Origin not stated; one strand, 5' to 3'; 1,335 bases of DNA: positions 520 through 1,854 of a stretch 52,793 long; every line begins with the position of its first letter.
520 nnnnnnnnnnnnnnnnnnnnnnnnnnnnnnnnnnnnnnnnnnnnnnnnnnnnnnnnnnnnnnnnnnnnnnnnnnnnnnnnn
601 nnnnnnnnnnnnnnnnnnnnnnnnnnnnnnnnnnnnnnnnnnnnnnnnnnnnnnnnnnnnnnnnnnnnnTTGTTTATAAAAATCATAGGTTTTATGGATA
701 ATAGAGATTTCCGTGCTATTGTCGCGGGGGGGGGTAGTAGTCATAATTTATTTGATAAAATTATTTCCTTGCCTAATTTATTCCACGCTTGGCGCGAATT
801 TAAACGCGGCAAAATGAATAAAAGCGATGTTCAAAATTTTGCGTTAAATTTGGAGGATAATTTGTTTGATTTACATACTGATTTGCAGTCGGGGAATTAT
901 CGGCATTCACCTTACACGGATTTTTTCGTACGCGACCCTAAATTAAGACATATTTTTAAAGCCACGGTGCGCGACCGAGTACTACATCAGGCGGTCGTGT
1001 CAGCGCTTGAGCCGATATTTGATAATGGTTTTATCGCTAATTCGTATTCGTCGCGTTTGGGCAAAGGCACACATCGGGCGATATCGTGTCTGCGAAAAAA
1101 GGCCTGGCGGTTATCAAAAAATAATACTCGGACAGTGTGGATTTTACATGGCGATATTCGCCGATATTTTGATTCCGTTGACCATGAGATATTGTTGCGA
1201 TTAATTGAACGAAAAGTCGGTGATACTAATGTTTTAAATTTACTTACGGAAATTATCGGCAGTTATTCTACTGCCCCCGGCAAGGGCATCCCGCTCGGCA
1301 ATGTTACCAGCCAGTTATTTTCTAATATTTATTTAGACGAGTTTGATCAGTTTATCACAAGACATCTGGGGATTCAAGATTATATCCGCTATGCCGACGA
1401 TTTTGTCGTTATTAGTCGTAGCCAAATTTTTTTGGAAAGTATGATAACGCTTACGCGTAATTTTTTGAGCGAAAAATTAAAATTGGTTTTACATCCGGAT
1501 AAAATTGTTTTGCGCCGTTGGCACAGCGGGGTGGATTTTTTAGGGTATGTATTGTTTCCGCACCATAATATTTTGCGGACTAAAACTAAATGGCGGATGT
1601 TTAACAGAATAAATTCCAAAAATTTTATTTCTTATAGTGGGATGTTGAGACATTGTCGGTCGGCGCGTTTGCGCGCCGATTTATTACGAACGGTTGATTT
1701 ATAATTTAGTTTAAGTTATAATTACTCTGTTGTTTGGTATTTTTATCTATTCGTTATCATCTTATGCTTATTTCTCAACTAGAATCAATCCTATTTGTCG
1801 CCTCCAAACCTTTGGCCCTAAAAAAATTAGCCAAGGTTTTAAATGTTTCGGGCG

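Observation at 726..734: G9 homopolymer shared by the overlapping 5' coding ends of avd and the RT: candidate phase-variation switch for the DGR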

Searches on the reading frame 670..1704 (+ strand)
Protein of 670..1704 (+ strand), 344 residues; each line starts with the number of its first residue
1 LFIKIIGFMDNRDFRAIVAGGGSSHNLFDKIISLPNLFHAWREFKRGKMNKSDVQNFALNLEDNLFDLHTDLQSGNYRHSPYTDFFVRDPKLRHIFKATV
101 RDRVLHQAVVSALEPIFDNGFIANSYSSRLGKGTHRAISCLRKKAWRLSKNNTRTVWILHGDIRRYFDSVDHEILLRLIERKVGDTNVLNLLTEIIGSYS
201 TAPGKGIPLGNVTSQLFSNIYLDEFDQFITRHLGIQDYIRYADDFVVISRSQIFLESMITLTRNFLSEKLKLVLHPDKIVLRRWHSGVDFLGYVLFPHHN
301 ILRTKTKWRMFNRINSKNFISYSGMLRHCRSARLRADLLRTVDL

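Call 7: search_protein_families(library=pfam, proteins=[window:694-1701:+], max_evalue=0.01)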
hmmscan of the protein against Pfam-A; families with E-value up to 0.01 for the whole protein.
window:694-1701:+ (336 aa): 1 family
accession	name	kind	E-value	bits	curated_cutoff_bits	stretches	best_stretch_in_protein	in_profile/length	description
PF00078.32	RVT_1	-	4.2e-24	85.8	29.6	1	83-286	8-204/205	Reverse transcriptase (RNA-dependent DNA polymerase)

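Call 8: search_protein_families(library=ncbifam, proteins=[window:694-1701:+], max_evalue=0.01)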
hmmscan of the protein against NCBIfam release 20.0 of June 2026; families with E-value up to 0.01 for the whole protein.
window:694-1701:+ (336 aa): 7 families
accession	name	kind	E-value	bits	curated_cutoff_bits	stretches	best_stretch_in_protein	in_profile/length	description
TIGR04416.1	group_II_RT_mat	equivalog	7.6e-48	163.4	300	1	29-320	4-297/353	group II intron reverse transcriptase/maturase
NF041747.1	Drt3a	equivalog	3e-18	66.3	200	1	146-285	109-260/412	antiviral reverse transcriptase Drt3a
NF041746.1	Drt2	equivalog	6.1e-14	52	390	1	196-308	221-342/416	antiviral reverse transcriptase Drt2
NF038233.2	retron_St85_RT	exception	3.2e-12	46.3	235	1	147-261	88-202/289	retron St85 family RNA-directed DNA polymerase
TIGR04499.1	abortive_AbiA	subfamily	1.6e-05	23.8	250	1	144-262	142-276/615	AbiA family abortive infection protein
NF042941.1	Retron_TIR_antiphage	equivalog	0.00024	20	600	1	144-254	88-197/464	TIR domain-containing anti-phage reverse transcriptase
NF041749.1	Drt4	equivalog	0.0012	18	450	1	188-270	184-263/489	antiviral reverse transcriptase Drt4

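Call 11: find_encoding_contigs(protein=window:670-1704:+, flank=6000, max_places=10)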
Protein window:670-1704:+ (344 aa): no gene with exactly this product is on record in the collection.

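Call 12: find_encoding_contigs(protein=window:694-1704:+, flank=6000, max_places=10)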
Protein window:694-1704:+ (336 aa): 3 contigs read that carry it; 2 places shown.
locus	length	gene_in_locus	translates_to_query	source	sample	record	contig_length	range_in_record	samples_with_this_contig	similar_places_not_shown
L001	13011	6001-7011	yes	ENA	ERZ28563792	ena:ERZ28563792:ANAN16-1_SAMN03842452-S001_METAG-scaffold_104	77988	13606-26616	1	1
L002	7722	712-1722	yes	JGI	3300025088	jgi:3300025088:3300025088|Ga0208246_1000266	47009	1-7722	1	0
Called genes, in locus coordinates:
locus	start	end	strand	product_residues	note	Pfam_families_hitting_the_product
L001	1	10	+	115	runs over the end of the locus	PF18924:DUF5674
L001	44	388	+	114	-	-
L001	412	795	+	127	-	-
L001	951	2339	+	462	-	PF01336:tRNA_anti-codon, PF00152:tRNA-synt_2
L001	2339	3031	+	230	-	PF02616:SMC_ScpA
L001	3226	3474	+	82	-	-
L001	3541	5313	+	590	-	-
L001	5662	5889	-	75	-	PF22296:bAvd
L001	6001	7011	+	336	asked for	PF00078:RVT_1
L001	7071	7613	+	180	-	PF04079:SMC_ScpB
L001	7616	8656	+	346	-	PF00768:Peptidase_S11, PF13354:Beta-lactamase2 (weak)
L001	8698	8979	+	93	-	-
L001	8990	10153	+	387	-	PF00162:PGK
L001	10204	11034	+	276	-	PF04402:SIMPL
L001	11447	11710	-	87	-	-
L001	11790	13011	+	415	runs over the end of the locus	PF03952:Enolase_N, PF00113:Enolase_C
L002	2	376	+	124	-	?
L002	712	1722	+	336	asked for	PF00078:RVT_1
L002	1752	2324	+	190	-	PF04079:SMC_ScpB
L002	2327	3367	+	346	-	PF00768:Peptidase_S11, PF13354:Beta-lactamase2 (weak)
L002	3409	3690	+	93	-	-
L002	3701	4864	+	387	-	PF00162:PGK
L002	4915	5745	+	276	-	PF04402:SIMPL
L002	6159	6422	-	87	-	-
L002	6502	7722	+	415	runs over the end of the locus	PF03952:Enolase_N, PF00113:Enolase_C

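Call 14: find_homologous_proteins(query=window:694-1701:+, max_evalue=1e-20)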
Query window:694-1701:+ (336 aa): 7279 proteins with E <= 1e-20 among 8000 candidates; the best 120 are listed.
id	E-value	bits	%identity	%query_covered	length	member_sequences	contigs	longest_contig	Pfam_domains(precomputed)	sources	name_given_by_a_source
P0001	1.0e-217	740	100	97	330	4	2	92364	PF00078.33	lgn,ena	-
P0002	7.5e-136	471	61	96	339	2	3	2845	PF00078.33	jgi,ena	-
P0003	4.0e-132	458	62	95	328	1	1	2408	PF00078.33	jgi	jgi:retron-type reverse transcriptase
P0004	5.8e-130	451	59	97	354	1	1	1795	PF00078.33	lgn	-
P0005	1.7e-126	440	61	92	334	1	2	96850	PF00078.33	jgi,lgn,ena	jgi:retron-type reverse transcriptase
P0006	2.0e-125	436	58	96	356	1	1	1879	PF00078.33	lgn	-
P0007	5.5e-125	435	58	99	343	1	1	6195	PF00078.33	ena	-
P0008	3.2e-124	433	57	97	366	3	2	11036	PF00078.33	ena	-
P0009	4.9e-121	422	59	94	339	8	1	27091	PF00078.33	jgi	-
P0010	4.4e-120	419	58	93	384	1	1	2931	PF00078.33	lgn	-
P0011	3.4e-118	413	55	96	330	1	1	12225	PF00078.33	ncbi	ncbi:MAG: reverse transcriptase domain-containing protein [Candidatus Vogelbacteria bacterium]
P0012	5.2e-117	409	60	92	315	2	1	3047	PF00078.33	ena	-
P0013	8.0e-116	405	58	91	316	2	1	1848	PF00078.33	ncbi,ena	-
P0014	8.4e-115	402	56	95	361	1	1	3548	PF00078.33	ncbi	-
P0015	8.6e-115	402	56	99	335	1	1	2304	PF00078.33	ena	-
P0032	9.8e-111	388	54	96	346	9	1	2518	PF00078.33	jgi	-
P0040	1.0e-109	385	54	97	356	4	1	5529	PF00078.33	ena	-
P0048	6.2e-109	382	53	93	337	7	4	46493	PF00078.33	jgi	-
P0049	6.3e-109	382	53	96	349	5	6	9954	PF00078.33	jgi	-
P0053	2.7e-108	380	54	96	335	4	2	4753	PF00078.33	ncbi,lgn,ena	ncbi:MAG: reverse transcriptase domain-containing protein [Patescibacteria group bacterium]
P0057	4.7e-108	379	52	99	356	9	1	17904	PF00078.33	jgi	-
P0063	1.2e-107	378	57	84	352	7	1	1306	PF00078.33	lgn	-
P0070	2.5e-107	377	53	95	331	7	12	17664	PF00078.33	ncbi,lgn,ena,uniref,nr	ncbi:MAG: hypothetical protein A2114_02025 [Candidatus Vogelbacteria bacterium GWA1_51_14]|uniref:Re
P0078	1.3e-106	375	52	96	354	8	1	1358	PF00078.33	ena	-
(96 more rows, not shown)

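Call 16: list_cluster_members(proteins=[P0001])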
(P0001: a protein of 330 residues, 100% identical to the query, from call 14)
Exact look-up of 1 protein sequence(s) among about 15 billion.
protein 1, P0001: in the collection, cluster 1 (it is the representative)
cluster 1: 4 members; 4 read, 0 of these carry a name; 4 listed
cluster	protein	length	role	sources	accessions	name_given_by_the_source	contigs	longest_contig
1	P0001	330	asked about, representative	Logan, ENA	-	-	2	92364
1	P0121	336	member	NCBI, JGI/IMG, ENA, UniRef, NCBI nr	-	-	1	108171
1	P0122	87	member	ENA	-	-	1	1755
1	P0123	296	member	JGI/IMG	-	-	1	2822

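Call 18: find_encoding_contigs(protein=P0001, flank=6000, max_places=10)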
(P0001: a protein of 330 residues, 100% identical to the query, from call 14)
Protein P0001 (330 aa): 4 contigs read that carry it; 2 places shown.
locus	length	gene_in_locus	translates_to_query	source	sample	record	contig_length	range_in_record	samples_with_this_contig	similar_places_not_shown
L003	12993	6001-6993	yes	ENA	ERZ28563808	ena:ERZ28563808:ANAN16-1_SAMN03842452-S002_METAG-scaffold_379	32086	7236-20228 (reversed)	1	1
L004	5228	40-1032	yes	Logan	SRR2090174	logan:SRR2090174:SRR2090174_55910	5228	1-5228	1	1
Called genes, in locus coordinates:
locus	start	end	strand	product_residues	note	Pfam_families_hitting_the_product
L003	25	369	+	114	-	-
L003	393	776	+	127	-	-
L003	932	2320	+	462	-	PF01336:tRNA_anti-codon, PF00152:tRNA-synt_2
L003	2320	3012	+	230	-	PF02616:SMC_ScpA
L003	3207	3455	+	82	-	-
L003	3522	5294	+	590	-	-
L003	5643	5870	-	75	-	PF22296:bAvd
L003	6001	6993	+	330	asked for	PF00078:RVT_1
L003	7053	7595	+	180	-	PF04079:SMC_ScpB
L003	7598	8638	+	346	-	PF00768:Peptidase_S11, PF13354:Beta-lactamase2 (weak)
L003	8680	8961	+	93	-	-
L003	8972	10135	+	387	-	PF00162:PGK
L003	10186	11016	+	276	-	PF04402:SIMPL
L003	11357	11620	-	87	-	-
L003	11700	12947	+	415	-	PF03952:Enolase_N, PF00113:Enolase_C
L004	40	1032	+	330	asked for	PF00078:RVT_1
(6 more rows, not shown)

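Call 23: find_related_loci(query=A2, collection=genome_contigs, flank=3000)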
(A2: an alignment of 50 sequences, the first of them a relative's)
Query A2 (336 aa) in genome_contigs; peptide patterns used: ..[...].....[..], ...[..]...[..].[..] (x = any residue, [..] = any of these).
599 stretches matched a pattern (row limit reached: there are more); 588 encode a relative of the query (tblastn E <= 1e-3); the best 80 are kept; 80 distinct loci.
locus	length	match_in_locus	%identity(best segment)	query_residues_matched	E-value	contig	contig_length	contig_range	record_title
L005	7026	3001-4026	57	10-335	7e-131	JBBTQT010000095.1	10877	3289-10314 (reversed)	MAG: Patescibacteria group bacterium isolate H41-bin209_1 H41_bin209_1_000000000095, whole genome shotgun sequence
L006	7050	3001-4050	52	1-332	6e-116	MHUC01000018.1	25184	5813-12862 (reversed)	MAG: Candidatus Wildermuthbacteria bacterium RIFCSPHIGHO2_12_FULL_40_12 rifcsphigho2_12_scaffold_2555, whole genome shot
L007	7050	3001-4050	51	10-330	8e-115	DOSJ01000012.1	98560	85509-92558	MAG TPA_asm: Candidatus Falkowbacteria bacterium isolate UBA12426 contig_138, whole genome shotgun sequence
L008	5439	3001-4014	52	12-331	2e-112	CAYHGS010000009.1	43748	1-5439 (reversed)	MAG TPA_asm: uncultured Candidatus Peribacteria bacterium isolate ERP119702_co1_249 genome assembly, contig: NODE_717_le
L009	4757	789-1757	54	1-321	2e-112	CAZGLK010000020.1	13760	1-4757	MAG TPA_asm: uncultured Candidatus Saccharibacteria bacterium isolate binchicken_co38_1088 genome assembly, contig: NODE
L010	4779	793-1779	54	12-322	5e-111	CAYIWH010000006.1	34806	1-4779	MAG TPA_asm: uncultured Candidatus Saccharibacteria bacterium isolate ERP119705_co3_559 genome assembly, contig: NODE_13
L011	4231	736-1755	49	1-334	2e-111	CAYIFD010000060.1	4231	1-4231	MAG TPA_asm: uncultured Candidatus Saccharibacteria bacterium isolate ERP119705_co1_800 genome assembly, contig: NODE_39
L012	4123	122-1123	52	17-334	2e-110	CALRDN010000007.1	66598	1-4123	MAG: Candidatus Peribacteria bacterium isolate TH-Jun18-30 genome assembly, contig: TH-Jun18-C679, whole genome shotgun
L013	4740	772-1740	53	12-330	2e-108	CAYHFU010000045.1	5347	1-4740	MAG TPA_asm: uncultured Candidatus Saccharibacteria bacterium isolate ERP119705_co12_215 genome assembly, contig: NODE_2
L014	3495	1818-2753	52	19-334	2e-110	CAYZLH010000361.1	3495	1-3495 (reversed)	MAG TPA_asm: uncultured Bdellovibrionales bacterium isolate SRP319275_co1_73 genome assembly, contig: NODE_42664_length_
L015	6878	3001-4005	50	11-327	7e-108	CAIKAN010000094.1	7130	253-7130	uncultured bacterium isolate AM-2014_bin-3203 genome assembly, contig: bin-3203:94/99, whole genome shotgun sequence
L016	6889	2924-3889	50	7-323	6e-107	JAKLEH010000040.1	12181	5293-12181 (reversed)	MAG: Patescibacteria group bacterium isolate RA.bin129 RA.bin129_40, whole genome shotgun sequence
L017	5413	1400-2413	50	1-334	1e-106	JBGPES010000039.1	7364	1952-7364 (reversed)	MAG: Candidatus Paceibacteria bacterium isolate OBJ_0618_7090110_85 k141_853100_length_7364_cov_61.9071, whole genome sh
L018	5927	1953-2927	52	9-326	4e-106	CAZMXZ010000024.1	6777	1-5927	MAG TPA_asm: uncultured Candidatus Saccharibacteria bacterium isolate SRP193066_co2_429 genome assembly, contig: NODE_58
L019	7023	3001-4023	49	10-335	1e-105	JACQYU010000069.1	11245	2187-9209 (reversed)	MAG: Candidatus Falkowbacteria bacterium isolate NC_groundwater_1549_Pr4_S-0.65um_40_6 SR1-18-Sp65_coassembly_scaffold_2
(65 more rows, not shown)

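Call 28: find_related_loci(query=P0121, collection=metagenome_contigs, flank=3000)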
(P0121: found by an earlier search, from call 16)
Query P0121 (336 aa) in metagenome_contigs; peptide patterns used: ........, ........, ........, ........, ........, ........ (x = any residue, [..] = any of these).
138 stretches matched a pattern; 83 encode a relative of the query (tblastn E <= 1e-3); the best 80 are kept; 80 distinct loci.
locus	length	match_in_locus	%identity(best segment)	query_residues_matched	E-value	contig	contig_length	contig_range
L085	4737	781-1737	52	7-330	3e-109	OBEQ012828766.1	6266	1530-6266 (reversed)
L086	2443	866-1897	47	2-331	2e-107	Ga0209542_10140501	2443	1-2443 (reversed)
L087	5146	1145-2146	46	18-330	2e-101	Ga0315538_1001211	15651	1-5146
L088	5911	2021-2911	51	18-309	3e-98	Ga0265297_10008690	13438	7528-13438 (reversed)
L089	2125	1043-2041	49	18-331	1e-102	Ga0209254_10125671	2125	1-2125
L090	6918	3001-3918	52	18-323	1e-94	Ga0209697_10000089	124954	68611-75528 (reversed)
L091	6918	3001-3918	53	18-323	1e-94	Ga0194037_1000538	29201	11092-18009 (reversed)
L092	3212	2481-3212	48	18-256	3e-76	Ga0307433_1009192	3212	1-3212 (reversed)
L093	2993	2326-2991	52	18-234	6e-73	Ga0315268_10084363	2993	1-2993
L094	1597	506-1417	41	11-303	7e-71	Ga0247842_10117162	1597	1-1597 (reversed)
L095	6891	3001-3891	41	15-315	1e-67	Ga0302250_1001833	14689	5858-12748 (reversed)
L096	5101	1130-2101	40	3-312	5e-67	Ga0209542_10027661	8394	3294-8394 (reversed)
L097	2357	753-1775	37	19-334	4e-68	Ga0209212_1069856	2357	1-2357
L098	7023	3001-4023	37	19-334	8e-67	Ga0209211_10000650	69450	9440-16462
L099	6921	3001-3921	38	18-316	2e-64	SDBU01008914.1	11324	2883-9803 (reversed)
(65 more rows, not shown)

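Call 34: list_cluster_members(proteins=[P0009, P0032, P0048, P0049, P0057, P0070, P0063, P0078, P0040, P0053])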
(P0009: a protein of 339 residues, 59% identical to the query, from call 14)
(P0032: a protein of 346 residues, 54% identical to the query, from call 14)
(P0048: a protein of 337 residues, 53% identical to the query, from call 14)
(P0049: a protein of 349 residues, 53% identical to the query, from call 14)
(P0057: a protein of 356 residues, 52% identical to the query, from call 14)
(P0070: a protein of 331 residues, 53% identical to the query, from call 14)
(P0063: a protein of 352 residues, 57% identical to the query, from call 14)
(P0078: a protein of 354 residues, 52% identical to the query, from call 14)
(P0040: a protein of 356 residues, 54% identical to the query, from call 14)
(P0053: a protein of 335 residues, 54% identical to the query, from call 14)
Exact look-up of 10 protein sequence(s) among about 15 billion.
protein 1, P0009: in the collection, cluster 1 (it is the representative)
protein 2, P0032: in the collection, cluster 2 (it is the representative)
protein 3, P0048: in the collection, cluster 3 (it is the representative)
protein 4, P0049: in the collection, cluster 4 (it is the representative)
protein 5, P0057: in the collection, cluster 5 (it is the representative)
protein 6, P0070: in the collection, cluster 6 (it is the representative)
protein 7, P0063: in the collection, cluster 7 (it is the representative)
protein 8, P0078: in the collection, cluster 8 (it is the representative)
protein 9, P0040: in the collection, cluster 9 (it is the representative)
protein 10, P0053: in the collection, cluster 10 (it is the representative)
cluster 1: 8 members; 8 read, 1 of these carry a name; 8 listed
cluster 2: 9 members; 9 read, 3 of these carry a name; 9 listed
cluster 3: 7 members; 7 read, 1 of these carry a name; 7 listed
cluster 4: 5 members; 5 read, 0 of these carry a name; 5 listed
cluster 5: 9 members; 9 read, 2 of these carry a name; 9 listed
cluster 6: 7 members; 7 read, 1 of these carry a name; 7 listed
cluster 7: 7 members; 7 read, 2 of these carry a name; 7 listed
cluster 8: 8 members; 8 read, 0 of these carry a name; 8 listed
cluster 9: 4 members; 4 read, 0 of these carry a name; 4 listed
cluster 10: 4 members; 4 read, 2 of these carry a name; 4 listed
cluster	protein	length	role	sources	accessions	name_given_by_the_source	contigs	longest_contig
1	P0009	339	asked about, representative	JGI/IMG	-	-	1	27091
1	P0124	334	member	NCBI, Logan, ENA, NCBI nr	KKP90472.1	MAG: RNA-directed DNA polymerase (Reverse transcriptase) [Parcubacteria group bacterium ...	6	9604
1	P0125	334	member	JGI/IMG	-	-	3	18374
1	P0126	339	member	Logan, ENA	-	-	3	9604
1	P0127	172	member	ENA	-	-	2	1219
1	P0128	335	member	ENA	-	-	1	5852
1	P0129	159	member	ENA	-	-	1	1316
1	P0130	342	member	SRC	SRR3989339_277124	-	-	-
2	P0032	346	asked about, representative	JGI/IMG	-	-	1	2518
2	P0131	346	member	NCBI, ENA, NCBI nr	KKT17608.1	MAG: Retron-type reverse transcriptase [Parcubacteria group bacterium GW2011_GWB1_43_6]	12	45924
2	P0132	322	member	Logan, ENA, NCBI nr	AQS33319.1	hypothetical protein [uncultured bacterium]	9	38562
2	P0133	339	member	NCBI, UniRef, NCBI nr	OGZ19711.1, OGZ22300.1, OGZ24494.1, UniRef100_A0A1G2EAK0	MAG: hypothetical protein A2654_01615 [Candidatus Nealsonbacteria bacterium ... | Reverse transcriptase domain-containing protein n=2 Tax=Candidatus Nealsoniibacteriota ...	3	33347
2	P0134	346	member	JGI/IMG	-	-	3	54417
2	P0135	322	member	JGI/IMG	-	-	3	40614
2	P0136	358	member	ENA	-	-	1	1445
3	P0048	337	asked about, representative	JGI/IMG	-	-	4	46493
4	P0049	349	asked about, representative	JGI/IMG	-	-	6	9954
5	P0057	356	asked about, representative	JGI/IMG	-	-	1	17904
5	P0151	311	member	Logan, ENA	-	-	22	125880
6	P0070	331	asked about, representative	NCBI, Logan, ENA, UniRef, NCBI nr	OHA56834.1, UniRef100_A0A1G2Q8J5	MAG: hypothetical protein A2114_02025 [Candidatus Vogelbacteria bacterium GWA1_51_14] | Reverse transcriptase domain-containing protein n=1 Tax=Candidatus Vogelbacteria ...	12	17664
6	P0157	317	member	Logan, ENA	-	-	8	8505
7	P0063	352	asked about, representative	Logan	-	-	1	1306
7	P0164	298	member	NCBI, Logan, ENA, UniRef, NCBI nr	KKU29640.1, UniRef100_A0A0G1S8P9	MAG: RNA-directed DNA polymerase [candidate division WWE3 bacterium GW2011_GWA1_46_21] | RNA-directed DNA polymerase n=1 Tax=candidate division WWE3 bacterium GW2011_GWA1_46_21 ...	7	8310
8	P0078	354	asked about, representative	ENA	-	-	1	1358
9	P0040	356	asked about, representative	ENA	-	-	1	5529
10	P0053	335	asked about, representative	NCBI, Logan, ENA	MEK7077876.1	MAG: reverse transcriptase domain-containing protein [Patescibacteria group bacterium]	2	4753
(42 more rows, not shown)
